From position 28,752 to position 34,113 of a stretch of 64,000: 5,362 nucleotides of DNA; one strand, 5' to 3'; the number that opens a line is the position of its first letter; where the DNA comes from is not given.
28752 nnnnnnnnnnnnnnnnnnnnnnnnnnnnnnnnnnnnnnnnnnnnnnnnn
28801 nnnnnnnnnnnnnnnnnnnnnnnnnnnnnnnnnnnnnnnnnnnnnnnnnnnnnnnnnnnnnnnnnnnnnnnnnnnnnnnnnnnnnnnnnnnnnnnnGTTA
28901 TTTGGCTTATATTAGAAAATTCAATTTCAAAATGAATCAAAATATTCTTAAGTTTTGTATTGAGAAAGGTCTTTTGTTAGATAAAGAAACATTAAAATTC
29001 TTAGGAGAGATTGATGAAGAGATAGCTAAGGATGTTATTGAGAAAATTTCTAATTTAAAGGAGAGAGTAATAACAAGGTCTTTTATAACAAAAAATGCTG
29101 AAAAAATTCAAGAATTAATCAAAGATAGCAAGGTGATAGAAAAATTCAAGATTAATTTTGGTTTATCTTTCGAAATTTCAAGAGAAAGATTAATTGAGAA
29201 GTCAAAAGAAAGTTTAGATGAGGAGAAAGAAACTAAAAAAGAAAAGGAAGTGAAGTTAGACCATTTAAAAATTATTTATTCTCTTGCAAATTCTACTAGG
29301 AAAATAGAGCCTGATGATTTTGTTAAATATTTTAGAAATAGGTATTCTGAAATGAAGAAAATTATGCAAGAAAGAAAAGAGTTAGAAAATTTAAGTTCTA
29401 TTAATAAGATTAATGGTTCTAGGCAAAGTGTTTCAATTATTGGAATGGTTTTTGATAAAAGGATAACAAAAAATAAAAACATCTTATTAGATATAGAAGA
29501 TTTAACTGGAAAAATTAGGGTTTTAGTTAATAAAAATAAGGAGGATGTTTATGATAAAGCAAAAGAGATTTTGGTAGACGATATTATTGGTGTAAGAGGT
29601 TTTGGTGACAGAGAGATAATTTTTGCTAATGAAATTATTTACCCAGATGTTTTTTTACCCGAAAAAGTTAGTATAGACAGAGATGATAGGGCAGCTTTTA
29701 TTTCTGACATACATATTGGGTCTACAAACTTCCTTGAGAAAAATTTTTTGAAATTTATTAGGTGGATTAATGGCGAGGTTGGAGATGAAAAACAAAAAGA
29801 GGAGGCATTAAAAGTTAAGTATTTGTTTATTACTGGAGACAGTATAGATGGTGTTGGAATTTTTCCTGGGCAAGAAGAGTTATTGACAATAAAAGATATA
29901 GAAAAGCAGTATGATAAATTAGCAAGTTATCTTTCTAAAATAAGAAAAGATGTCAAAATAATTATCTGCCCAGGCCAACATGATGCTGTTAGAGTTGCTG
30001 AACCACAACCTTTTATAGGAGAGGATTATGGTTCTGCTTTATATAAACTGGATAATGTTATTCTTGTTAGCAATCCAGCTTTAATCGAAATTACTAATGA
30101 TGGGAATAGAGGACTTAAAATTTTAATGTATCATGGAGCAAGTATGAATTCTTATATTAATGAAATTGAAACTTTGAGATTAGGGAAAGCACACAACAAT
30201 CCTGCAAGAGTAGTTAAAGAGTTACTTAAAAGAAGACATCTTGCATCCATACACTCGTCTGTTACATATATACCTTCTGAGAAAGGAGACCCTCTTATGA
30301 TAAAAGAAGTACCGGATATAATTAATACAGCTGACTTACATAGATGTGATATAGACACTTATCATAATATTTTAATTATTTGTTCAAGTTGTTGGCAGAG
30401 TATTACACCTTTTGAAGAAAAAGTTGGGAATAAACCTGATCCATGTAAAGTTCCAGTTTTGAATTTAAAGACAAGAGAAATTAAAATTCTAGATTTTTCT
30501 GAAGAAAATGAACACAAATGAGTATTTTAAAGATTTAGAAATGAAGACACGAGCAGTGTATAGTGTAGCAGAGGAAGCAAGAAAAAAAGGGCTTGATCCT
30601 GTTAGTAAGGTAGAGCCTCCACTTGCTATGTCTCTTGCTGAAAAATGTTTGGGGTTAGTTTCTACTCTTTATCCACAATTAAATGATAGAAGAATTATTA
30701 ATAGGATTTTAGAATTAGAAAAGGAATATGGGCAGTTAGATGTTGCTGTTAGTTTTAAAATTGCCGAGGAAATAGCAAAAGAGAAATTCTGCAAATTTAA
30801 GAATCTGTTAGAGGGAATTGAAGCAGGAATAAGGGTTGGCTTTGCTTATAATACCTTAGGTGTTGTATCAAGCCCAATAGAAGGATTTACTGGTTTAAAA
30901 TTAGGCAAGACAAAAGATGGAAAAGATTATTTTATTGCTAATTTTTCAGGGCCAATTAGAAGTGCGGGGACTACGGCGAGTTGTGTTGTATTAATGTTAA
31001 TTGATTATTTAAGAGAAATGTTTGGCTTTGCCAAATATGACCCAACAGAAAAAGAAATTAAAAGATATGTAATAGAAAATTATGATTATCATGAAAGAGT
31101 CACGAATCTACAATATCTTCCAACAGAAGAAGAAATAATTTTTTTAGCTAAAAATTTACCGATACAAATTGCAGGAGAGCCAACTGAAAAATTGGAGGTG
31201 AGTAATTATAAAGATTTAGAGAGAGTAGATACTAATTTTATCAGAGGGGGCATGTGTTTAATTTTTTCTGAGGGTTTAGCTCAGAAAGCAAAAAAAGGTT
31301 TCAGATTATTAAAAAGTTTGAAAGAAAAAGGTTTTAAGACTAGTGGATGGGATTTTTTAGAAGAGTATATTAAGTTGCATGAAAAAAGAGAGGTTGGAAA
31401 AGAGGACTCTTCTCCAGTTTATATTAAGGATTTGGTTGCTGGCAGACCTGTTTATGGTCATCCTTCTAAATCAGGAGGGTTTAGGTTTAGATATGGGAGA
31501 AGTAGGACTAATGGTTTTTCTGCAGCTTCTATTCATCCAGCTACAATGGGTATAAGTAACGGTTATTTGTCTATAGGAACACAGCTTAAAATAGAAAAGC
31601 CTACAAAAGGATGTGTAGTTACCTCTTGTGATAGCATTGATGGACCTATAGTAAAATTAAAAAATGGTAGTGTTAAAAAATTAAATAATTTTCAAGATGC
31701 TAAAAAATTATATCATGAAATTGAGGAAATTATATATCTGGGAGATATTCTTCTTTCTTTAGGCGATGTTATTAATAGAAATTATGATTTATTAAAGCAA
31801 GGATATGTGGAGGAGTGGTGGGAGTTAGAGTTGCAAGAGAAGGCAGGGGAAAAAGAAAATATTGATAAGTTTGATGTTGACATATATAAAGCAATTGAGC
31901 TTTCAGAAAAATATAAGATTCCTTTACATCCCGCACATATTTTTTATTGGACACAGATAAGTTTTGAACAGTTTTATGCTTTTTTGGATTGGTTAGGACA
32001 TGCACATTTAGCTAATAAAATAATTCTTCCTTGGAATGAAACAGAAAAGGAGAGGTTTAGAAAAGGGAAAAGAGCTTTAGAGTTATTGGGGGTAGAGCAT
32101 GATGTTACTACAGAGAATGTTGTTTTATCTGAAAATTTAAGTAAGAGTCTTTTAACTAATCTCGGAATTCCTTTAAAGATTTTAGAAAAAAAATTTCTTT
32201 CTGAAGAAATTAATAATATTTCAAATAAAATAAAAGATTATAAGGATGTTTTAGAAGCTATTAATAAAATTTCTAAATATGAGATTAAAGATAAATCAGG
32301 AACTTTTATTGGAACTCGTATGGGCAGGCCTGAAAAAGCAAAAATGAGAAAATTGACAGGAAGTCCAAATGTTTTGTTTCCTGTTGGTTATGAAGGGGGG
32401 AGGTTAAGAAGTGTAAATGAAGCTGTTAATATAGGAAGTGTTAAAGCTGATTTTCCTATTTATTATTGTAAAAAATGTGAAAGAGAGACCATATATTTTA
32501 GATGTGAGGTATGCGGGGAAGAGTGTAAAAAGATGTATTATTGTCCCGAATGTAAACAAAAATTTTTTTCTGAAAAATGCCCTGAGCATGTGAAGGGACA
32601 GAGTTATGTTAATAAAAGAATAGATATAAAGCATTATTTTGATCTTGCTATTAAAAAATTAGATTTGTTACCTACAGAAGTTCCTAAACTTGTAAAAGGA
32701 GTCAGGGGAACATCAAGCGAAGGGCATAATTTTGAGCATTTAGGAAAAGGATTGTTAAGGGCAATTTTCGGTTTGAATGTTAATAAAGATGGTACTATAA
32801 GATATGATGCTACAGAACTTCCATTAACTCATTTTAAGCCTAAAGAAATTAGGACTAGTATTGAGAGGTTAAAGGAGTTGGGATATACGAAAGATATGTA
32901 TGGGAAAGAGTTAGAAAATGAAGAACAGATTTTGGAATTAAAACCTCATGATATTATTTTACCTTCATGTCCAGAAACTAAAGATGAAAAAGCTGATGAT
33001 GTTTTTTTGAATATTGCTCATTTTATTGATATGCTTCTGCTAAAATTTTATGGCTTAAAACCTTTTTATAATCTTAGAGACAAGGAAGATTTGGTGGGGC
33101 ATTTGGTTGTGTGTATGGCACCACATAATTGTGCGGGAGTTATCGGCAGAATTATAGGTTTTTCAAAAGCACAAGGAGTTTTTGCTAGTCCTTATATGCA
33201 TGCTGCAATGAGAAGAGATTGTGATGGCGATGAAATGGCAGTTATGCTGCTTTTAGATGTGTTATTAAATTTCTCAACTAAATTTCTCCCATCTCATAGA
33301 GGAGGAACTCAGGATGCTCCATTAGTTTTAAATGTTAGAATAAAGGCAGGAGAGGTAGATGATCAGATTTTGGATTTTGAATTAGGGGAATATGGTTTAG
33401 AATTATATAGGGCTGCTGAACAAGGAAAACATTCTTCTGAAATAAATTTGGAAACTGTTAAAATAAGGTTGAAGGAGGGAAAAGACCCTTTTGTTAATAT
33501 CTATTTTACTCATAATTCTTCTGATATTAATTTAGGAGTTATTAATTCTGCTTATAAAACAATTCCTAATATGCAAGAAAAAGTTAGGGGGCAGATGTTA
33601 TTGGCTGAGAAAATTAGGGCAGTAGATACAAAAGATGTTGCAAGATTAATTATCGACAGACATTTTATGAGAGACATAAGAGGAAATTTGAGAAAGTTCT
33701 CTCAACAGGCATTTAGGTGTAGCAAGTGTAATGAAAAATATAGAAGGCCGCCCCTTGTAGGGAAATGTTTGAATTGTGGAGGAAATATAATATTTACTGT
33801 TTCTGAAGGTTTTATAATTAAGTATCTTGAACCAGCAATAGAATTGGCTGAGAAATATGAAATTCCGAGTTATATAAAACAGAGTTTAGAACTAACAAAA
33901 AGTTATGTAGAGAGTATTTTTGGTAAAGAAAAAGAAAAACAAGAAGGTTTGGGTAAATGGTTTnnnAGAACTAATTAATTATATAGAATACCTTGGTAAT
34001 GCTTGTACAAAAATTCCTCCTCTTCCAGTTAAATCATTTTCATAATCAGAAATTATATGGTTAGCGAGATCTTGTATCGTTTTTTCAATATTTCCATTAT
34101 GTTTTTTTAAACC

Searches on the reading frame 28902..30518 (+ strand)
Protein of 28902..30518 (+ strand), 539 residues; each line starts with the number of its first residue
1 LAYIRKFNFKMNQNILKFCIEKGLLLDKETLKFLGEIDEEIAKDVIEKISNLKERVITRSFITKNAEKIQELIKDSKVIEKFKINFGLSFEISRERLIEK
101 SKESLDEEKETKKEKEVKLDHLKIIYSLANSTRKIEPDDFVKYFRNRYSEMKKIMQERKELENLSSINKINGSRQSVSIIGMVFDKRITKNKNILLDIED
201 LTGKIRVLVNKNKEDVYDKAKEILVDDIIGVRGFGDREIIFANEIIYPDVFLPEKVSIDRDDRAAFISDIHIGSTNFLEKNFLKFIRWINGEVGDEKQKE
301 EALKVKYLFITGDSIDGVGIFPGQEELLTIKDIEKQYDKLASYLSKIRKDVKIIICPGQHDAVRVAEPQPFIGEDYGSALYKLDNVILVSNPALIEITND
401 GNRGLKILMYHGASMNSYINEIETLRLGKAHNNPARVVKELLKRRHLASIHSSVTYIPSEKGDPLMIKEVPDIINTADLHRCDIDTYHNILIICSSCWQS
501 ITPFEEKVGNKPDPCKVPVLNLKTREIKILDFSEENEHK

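Call 45: search_protein_families(library=pfam, max_evalue=0.01, proteins=[window:28902-30518:+])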
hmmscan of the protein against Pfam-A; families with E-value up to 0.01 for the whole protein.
window:28902-30518:+ (539 aa): 2 families
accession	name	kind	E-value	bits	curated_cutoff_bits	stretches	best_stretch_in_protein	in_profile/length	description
PF04042.21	DNA_pol_E_B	-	3.8e-13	49.8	29.1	1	265-478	2-203/210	DNA polymerase alpha/epsilon subunit B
PF01336.31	tRNA_anti-codon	-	8.2e-08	32.5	27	1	177-233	1-55/75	OB-fold nucleic acid binding domain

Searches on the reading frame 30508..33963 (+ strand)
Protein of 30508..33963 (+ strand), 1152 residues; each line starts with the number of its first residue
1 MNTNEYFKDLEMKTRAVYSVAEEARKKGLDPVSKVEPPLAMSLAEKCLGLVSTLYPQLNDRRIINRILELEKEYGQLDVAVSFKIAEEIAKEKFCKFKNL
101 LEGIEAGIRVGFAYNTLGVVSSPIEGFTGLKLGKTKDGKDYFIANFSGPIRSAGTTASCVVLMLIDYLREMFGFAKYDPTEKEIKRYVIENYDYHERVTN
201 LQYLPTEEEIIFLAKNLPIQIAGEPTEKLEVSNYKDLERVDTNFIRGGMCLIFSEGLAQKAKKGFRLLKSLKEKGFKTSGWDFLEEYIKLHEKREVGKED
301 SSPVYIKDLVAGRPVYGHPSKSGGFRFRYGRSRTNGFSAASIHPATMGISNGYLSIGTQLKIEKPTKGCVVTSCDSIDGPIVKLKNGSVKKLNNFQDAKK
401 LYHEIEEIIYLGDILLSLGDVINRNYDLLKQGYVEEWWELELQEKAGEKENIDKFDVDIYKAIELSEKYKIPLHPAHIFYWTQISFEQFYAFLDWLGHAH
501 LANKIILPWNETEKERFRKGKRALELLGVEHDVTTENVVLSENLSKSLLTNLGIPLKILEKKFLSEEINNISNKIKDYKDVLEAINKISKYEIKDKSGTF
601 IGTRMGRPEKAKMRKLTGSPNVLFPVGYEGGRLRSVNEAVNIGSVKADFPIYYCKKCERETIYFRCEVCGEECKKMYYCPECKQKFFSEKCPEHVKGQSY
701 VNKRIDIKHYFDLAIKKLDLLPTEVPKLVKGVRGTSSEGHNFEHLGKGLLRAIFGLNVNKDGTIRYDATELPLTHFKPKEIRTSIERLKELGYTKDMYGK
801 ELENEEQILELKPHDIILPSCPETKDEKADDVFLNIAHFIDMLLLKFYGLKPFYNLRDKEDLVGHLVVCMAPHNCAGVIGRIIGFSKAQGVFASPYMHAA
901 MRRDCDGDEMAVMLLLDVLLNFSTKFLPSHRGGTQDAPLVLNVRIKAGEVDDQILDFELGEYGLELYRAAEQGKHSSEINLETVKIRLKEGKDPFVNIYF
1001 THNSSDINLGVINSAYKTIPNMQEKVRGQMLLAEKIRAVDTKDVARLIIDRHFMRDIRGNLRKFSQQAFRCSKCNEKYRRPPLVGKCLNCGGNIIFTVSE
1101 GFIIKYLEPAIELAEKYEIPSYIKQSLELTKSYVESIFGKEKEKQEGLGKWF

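Call 45: search_protein_families(library=pfam, max_evalue=0.01, proteins=[window:30508-33963:+])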
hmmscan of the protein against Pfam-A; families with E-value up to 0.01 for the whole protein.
window:30508-33963:+ (1152 aa): 3 families
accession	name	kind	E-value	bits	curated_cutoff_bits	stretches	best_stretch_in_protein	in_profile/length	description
PF24844.1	PolC_DP2_central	-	3.3e-112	375.5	24.3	1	303-685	12-369/372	DNA polymerase II large subunit DP2, central domain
PF24846.1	PolC_DP2_cat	-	4.3e-105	351.4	24.3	1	727-1025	6-299/299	DNA polymerase II large subunit DP2, catalytic domain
PF03833.19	PolC_DP2_N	-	6.3e-76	255.5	24.3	1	5-289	1-270/271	DNA polymerase II large subunit DP2, N-terminal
